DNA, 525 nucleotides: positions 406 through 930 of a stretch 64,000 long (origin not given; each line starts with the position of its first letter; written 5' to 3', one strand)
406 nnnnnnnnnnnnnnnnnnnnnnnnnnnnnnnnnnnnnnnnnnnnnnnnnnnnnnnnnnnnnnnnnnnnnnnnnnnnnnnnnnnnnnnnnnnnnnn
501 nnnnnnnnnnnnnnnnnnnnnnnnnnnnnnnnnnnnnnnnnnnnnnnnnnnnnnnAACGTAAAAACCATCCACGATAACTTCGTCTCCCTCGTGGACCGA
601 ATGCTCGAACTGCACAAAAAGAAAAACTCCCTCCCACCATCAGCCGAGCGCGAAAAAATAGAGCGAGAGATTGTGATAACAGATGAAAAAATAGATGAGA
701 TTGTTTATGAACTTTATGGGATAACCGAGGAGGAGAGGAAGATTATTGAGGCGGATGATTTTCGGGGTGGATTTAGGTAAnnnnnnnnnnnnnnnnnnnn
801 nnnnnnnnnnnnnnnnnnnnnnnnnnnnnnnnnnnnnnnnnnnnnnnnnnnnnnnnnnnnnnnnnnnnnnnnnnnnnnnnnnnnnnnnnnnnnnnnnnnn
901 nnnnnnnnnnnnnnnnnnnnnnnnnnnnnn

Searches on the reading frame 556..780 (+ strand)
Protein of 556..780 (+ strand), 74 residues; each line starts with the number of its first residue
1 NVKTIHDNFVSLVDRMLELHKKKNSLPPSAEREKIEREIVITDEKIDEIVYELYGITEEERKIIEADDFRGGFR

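Call 5: search_protein_families(library=pfam, proteins=[window:556-780:+], max_evalue=1)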
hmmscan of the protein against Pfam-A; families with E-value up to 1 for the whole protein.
window:556-780:+ (74 aa): 1 family
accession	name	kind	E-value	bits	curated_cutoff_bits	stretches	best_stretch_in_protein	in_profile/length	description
PF15170.11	CaM-KIIN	-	0.073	13.7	27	1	20-50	38-68/79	Calcium/calmodulin-dependent protein kinase II inhibitor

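Call 12: find_homologous_proteins(query=window:556-762:+, max_evalue=0.001)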
Query seq(69 aa) (69 aa): 258 proteins with E <= 0.001 among 316 candidates; the best 120 are listed.
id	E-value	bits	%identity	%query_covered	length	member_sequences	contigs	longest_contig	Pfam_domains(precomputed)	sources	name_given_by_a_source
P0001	9.1e-28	113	89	93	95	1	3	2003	-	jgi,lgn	-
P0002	5.6e-27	110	85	94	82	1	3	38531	-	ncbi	-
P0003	7.9e-27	110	88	93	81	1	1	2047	-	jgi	jgi:hypothetical protein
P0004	1.1e-26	109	88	94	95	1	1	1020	-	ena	-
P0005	1.4e-26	109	86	93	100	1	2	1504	-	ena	-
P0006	2.7e-26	108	87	90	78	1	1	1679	-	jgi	jgi:hypothetical protein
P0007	4.0e-26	107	87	91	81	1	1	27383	-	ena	-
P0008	4.0e-26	107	83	93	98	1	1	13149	-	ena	-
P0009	4.2e-26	107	81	93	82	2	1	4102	-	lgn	-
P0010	4.2e-26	107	84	93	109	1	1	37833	-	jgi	-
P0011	4.2e-26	107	87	91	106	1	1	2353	-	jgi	jgi:hypothetical protein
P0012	4.7e-26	107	81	93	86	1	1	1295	-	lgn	-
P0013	1.0e-25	106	85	94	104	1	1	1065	-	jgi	jgi:hypothetical protein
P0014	1.1e-25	106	83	91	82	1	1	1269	-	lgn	-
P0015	1.3e-25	106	86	91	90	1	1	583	-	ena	-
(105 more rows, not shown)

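Call 14: find_encoding_contigs(protein=P0007, flank=10000, max_places=4)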
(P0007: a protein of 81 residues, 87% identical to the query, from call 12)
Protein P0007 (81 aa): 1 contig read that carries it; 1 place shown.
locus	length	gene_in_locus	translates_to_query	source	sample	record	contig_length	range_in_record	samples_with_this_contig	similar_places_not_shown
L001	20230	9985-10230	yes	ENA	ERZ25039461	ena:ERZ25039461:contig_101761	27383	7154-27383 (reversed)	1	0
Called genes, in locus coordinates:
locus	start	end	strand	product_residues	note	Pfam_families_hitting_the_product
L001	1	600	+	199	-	?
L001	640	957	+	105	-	PF11950:DUF3467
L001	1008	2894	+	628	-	PF01590:GAF, PF25973:BSH_CzcB (weak)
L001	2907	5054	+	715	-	-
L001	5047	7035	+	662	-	PF07517:SecA_DEAD, PF00270:DEAD (weak), PF01043:SecA_PP_bind, PF21090:P-loop_SecA, PF00271:Helicase_C (weak), PF21090:P-loop_SecA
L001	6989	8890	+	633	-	PF04313:HSDR_N (faint), PF02384:N6_Mtase, PF20473:MmeI_Mtase, PF07669:Eco57I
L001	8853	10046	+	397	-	PF07669:Eco57I, PF12950:TaqI_C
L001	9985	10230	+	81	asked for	-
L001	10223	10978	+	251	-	-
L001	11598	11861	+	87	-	-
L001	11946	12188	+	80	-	PF03683:UPF0175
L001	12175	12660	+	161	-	PF11848:DUF3368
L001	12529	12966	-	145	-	-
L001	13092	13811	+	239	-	PF01135:PCMT, PF00398:RrnaAD (weak), PF13649:Methyltransf_25 (weak)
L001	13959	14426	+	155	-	PF07308:DUF1456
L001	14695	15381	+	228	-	PF03006:HlyIII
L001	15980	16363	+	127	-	-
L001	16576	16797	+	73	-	PF12728:HTH_17 (weak)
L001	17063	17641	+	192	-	-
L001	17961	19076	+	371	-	PF02275:CBAH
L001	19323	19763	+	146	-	PF04203:Sortase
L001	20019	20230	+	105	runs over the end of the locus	PF04365:BrnT_toxin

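Call 15: find_encoding_contigs(protein=P0002, flank=10000, max_places=4)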
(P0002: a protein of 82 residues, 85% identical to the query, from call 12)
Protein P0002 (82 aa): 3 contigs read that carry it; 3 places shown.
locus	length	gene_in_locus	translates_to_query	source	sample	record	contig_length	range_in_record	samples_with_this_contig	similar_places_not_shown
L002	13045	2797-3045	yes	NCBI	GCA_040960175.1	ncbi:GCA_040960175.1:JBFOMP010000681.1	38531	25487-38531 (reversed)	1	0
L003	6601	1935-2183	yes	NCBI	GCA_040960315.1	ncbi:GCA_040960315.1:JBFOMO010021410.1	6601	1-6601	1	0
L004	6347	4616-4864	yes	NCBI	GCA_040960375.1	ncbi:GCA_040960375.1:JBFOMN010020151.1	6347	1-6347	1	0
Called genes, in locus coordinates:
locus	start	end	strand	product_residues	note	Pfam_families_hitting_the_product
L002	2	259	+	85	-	?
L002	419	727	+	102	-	PF04255:DUF433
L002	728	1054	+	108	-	PF18478:PIN_10, PF18480:DUF5615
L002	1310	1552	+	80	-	PF24113:DUF7387 (weak)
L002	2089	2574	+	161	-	PF01850:PIN (weak)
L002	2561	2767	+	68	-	-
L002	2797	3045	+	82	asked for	-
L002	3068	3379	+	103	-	PF04255:DUF433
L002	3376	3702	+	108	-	PF18478:PIN_10 (weak), PF18480:DUF5615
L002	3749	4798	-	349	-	PF21016:RlmN_N, PF04055:Radical_SAM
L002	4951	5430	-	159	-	-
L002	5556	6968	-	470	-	PF00072:Response_reg, PF00158:Sigma54_activat, PF14532:Sigma54_activ_2, PF00004:AAA (weak), PF07728:AAA_5 (weak), PF25601:AAA_lid_14, PF02954:HTH_8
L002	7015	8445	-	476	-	PF00672:HAMP, PF00512:HisKA, PF02518:HATPase_c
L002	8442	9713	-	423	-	PF02812:ELFV_dehydrog_N, PF00208:ELFV_dehydrog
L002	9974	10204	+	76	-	-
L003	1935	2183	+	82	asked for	-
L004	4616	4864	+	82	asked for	-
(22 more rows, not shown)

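Call 17: find_related_loci(query=window:556-762:+, collection=genome_contigs, flank=10000)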
Query seq(69 aa) (69 aa) in genome_contigs; peptide patterns used: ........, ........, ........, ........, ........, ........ (x = any residue, [..] = any of these).
600 stretches matched a pattern (row limit reached: there are more); 53 encode a relative of the query (tblastn E <= 1e-3); 52 distinct loci.
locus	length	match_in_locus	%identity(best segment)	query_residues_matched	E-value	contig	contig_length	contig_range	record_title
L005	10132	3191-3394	87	1-69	2e-32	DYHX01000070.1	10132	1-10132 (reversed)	MAG TPA_asm: Nitrospira japonica isolate DR5_44_14 Afr_mines_DR5_1241_length_10132_cov_5_733452, whole genome shotgun se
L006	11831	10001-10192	86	3-66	8e-33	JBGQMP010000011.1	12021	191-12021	MAG: Thermodesulfovibrionia bacterium isolate OBJ2_061818_150_15 k141_944720_length_12021_cov_8.0000, whole genome shotg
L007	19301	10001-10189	86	3-65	2e-32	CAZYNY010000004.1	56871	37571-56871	MAG TPA_asm: uncultured Nitrospirota bacterium isolate binchicken_co213_54 genome assembly, contig: NODE_710_length_5687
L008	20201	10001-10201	85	3-69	4e-32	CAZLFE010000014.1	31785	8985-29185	MAG TPA_asm: uncultured Nitrospiraceae bacterium isolate binchicken_co325_89 genome assembly, contig: NODE_260_length_31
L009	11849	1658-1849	84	3-66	9e-32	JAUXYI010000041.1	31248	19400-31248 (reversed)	MAG: Thermodesulfovibrionia bacterium isolate C18_concoct.bin.153 C18_k141_405171, whole genome shotgun sequence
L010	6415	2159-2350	84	3-66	2e-31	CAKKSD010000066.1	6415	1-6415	Thermodesulfovibrionia bacterium isolate Hainich-H32-bin005-1 genome assembly, contig: H32-bin005_1_Hain_H32_02um_R1_737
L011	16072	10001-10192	86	3-66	5e-31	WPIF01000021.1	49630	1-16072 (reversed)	MAG: Nitrospirae bacterium isolate X2_MetaBAT.7 scaffold_221, whole genome shotgun sequence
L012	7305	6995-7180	85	3-64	8e-31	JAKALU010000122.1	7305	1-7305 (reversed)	MAG: Nitrospirae bacterium isolate WY5.bin134 NODE_19192_length_7305_cov_1.408888, whole genome shotgun sequence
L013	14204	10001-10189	83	3-65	2e-30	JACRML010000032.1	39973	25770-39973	MAG: Deltaproteobacteria bacterium isolate NC_groundwater_1906_Pr3_S2p5_42_12 SR2-18-S2p5_coassembly_scaffold_99632, who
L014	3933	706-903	77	3-68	3e-30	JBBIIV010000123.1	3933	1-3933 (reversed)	MAG: Nitrospirota bacterium isolate PFS170222_bin_147 NODE_6730_length_3933_cov_12.882671, whole genome shotgun sequence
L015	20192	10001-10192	80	3-66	3e-30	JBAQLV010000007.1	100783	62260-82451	MAG: Thermodesulfovibrionales bacterium isolate MFD12052_ilm_asm_bin15 k127_29958, whole genome shotgun sequence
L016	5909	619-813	78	3-67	3e-30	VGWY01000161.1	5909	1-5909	MAG: Nitrospira sp. isolate M_DeepCast_200m_m2_046 M_DeepCast_200m_m2_046_Ga0194113_10028455, whole genome shotgun seque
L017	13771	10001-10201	75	3-69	6e-29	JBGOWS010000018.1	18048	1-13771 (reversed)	MAG: Thermodesulfovibrionia bacterium isolate OBJ_0618_130150_87 k141_3678022_length_18048_cov_10.5180, whole genome sho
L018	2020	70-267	73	4-69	1e-28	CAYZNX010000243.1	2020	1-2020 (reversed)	MAG TPA_asm: uncultured Planctomycetia bacterium isolate SRP090828_co1_58 genome assembly, contig: NODE_24237_length_202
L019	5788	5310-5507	76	1-66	2e-28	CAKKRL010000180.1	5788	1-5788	Thermodesulfovibrionia bacterium isolate Hainich-H51-bin227-1 genome assembly, contig: H51-bin227_1_Hain_H51_02um_R1_961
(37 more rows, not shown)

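Call 21: search_protein_families(library=pfam, proteins=[L008:3558-5150:+, L008:5151-6449:+, L008:6449-7189:+, L008:7208-10198:+, L008:10281-11357:+, L008:11571-12857:+, L008:13058-13762:+, L008:13777-14826:+], max_evalue=0.01)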
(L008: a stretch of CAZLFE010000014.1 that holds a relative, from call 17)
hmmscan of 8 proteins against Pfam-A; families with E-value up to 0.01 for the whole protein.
L008:3558-5150:+ (530 aa): 9 families
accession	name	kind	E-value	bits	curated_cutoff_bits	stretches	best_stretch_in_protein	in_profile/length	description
PF02826.25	2-Hacid_dh_C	-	2.6e-67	226.1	25.1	1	110-284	1-178/178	D-isomer specific 2-hydroxyacid dehydrogenase, NAD binding domain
PF00389.36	2-Hacid_dh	-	6.4e-39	133.1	24.6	1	8-316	1-134/134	D-isomer specific 2-hydroxyacid dehydrogenase, catalytic domain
PF19304.4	PGDH_inter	-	7.2e-39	133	27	1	327-445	1-118/119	D-3-phosphoglycerate dehydrogenase intervening domain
PF01842.31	ACT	-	7.9e-10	38.8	27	1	459-520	3-65/66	ACT domain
PF07991.19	KARI_N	-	3.6e-05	23.8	20.6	1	143-242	3-102/165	Acetohydroxy acid isomeroreductase, NADPH-binding domain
PF22629.2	ACT_AHAS_ss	-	5.1e-05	23.8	27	1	461-523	3-66/67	AHAS small subunit-like ACT domain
PF13291.12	ACT_4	-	0.00097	20.2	27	1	461-527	11-80/80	ACT domain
PF03446.21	NAD_binding_2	-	0.0019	18.7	21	1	147-246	2-105/161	NAD binding domain of 6-phosphogluconate dehydrogenase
PF03807.23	F420_oxidored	-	0.0083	17.1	21.6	0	147-207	2-68/94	NADP oxidoreductase coenzyme F420-dependent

L008:5151-6449:+ (432 aa): 1 family
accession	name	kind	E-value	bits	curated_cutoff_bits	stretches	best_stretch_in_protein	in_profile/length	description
PF00709.27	Adenylsucc_synt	-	9e-190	631.2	27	1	9-426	1-416/416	Adenylosuccinate synthetase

L008:6449-7189:+ (246 aa): 3 families
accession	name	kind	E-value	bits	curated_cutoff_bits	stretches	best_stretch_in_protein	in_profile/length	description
PF18912.6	DZR_2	-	4.4e-13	49.3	27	1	21-80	1-56/56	Double zinc ribbon domain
PF00156.33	Pribosyltran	-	3.8e-09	36.5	26.3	1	151-242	40-125/158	Phosphoribosyl transferase domain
PF15609.12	PRTase_2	-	0.0095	15.9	28.8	0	206-240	121-156/188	Phosphoribosyl transferase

L008:7208-10198:+ (996 aa): 8 families
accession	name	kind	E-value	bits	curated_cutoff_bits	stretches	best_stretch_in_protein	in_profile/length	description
PF07669.17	Eco57I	-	1.7e-38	132.9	25.3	1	455-686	1-171/171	Eco57I restriction-modification methylase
PF12950.13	TaqI_C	-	3.2e-24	85.9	26.5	1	803-921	2-118/118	TaqI-like C-terminal specificity domain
PF02384.22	N6_Mtase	-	1.2e-22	81.1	20.4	2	592-711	122-243/311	N-6 DNA Methylase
PF20473.4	MmeI_Mtase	-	1.9e-11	44.1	27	1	386-607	16-147/259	MmeI, DNA-methyltransferase domain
PF04313.20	HSDR_N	-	2.5e-10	41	25.1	1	70-136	122-194/198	Type I restriction enzyme R protein N terminus (HSDR_N)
PF01170.24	UPF0020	-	1.2e-05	25.5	22.3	0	392-470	31-92/197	RMKL-like, methyltransferase domain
PF20464.3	MmeI_N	-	2.3e-05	25.2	27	1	32-166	19-147/181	MmeI, N-terminal domain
PF07244.20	POTRA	-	0.009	17.1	21.3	0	16-39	34-63/79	Surface antigen variable number repeat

L008:10281-11357:+ (358 aa): 0 families

L008:11571-12857:+ (428 aa): 1 family
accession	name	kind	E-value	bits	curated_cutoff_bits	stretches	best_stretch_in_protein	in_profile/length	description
PF18928.5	DUF5677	-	6.5e-05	23.5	27.1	1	108-241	35-152/166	Family of unknown function (DUF5677)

L008:13058-13762:+ (234 aa): 0 families

L008:13777-14826:+ (349 aa): 0 families
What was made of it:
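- On C-terminal displacement / orphan-module arrays (rhs, cdiA, mafB): The host is an RM enzyme (call 21).
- On Type IIG restriction-modification enzyme (MmeI/Eco57I-like): L008 7208-10198 has HSDR_N 2.5e-10, MmeI_N 2.3e-5, Eco57I 1.7e-38, N6_Mtase 1.2e-22 and TaqI_C 3.2e-24 (call 21).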

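Call 30: search_protein_families(library=pfam, alignment_id=A2, max_evalue=0.001)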
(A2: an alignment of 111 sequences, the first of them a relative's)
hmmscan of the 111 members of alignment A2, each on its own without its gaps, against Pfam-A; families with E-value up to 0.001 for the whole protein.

A. member 1, L001:10217-10978:+ (253 aa): 1 family
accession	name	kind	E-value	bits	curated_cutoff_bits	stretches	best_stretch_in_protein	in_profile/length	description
PF01844.29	HNH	-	0.00081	19.9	21.4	0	52-90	1-39/47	HNH endonuclease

B. families by the number of members that match (of 111 scanned): 97 families (the first 25 are shown)
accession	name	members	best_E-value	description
PF04255.20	DUF433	6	2.9e-20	Protein of unknown function (DUF433)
PF03683.19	UPF0175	4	2.6e-28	Uncharacterised protein family (UPF0175)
PF00515.34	TPR_1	3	3.6e-50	Tetratricopeptide repeat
PF07719.23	TPR_2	3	4e-44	Tetratricopeptide repeat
PF01934.22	HepT-like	3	2e-26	Ribonuclease HepT-like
PF01850.27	PIN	3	1.2e-17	PIN domain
PF07927.17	HicA_toxin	3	2e-17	HicA toxin of bacterial toxin-antitoxin,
PF11848.13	DUF3368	3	2.3e-16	Domain of unknown function (DUF3368)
PF18480.7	DUF5615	3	5.8e-14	Domain of unknown function (DUF5615)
PF18478.7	PIN_10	3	3.8e-08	PIN like domain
PF04480.18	DUF559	2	4.1e-37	Protein of unknown function (DUF559)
PF13424.12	TPR_12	2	6.5e-26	Tetratricopeptide repeat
PF20126.4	TumE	2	4.8e-20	Toxin TumE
PF10049.14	DUF2283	2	3.7e-14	Protein of unknown function (DUF2283)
PF08808.17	RES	2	8e-14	RES domain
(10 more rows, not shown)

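Call 42: search_protein_families(library=pfam, alignment_id=A3, max_evalue=0.00001)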
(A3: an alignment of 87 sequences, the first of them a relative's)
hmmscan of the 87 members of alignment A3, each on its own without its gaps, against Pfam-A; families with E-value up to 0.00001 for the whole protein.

A. member 1, L001:1008-2894:+ (628 aa): 3 families
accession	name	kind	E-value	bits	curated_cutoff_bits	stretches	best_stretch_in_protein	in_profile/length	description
PF13437.12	HlyD_3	-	4.3e-15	56.8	22.2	1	489-593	2-106/106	HlyD family secretion protein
PF16576.10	HlyD_D23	-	5.8e-11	42.5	30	1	391-594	13-212/214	Barrel-sandwich domain of CusB or HlyD membrane-fusion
PF01590.32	GAF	-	4.8e-10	40.5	22.4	1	199-327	8-130/133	GAF domain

B. families by the number of members that match (of 87 scanned): 149 families (the first 25 are shown)
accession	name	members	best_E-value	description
PF04055.27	Radical_SAM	3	3.9e-20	Radical SAM superfamily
PF13304.12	AAA_21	3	1.6e-13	AAA domain, putative AbiEii toxin, Type IV TA system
PF10150.14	RNase_E_G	2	2.1e-109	Ribonuclease E/G family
PF00977.27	His_biosynth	2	1.1e-85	Histidine biosynthesis protein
PF02463.25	SMC_N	2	1.8e-63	RecF/RecN/SMC N terminal domain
PF00270.35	DEAD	2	5.7e-34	DEAD/DEAH box helicase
PF00350.29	Dynamin_N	2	7.3e-29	Dynamin family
PF02518.31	HATPase_c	2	1.4e-24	Histidine kinase-, DNA gyrase B-, and HSP90-like ATPase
PF20833.2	RNase_E_G_Thio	2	3.6e-24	RNase E/G, Thioredoxin-like domain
PF06470.18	SMC_hinge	2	8e-21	SMC proteins Flexible Hinge Domain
PF01966.28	HD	2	1.1e-20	HD domain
PF13649.12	Methyltransf_25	2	1.8e-16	Methyltransferase domain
PF00512.31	HisKA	2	7.5e-16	His Kinase A (phospho-acceptor) domain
PF00271.37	Helicase_C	2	5.6e-15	Helicase conserved C-terminal domain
PF00672.30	HAMP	2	1.1e-14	HAMP domain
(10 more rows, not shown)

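Call 58: search_solved_structures(query=L008:7208-10195:+, max_evalue=0.001)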
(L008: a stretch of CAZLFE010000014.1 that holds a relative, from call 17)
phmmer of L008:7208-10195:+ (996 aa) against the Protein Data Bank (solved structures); distinct sequences matched with E-value up to 0.001: 12.
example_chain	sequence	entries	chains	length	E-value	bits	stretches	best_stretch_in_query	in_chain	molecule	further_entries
8cxz_A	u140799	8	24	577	3e-18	68.3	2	353-476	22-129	Site-specific DNA-methyltransferase (adenine-specific)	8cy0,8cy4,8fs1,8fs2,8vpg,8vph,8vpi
7lni_A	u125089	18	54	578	3e-18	68.2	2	353-476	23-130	Site-specific DNA-methyltransferase (adenine-specific)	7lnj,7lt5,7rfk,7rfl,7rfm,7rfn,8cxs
8c45_A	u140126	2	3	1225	4.1e-14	54.5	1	596-690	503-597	site-specific DNA-methyltransferase (adenine-specific)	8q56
9ewz_C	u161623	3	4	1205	1.7e-12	49.2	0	596-690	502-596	Adenine-specific methyltransferase BrxX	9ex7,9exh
8zek_A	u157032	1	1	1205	1.7e-12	49.1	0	596-690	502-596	site-specific DNA-methyltransferase (adenine-specific)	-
1g38_A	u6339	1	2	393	1.6e-06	29.4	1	594-702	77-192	MODIFICATION METHYLASE TAQI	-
2ibs_A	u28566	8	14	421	1.7e-06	29.3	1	595-702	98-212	Modification methylase TaqI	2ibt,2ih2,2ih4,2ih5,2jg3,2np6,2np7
1aqi_A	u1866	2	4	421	1.7e-06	29.3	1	595-702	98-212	ADENINE-N6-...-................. TAQI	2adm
1aqj_A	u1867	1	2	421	1.7e-06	29.3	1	595-702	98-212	ADENINE-N6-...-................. TAQI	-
2okc_A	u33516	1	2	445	6.1e-06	27.5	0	596-706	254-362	Type I restriction enzyme StySJI M protein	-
3ufb_A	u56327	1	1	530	3.8e-05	24.9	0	589-706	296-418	Type I restriction-modification system methyltransferase subunit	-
5ybb_A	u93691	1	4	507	0.00039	21.5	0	595-706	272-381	Type I restriction-modification system methyltransferase subunit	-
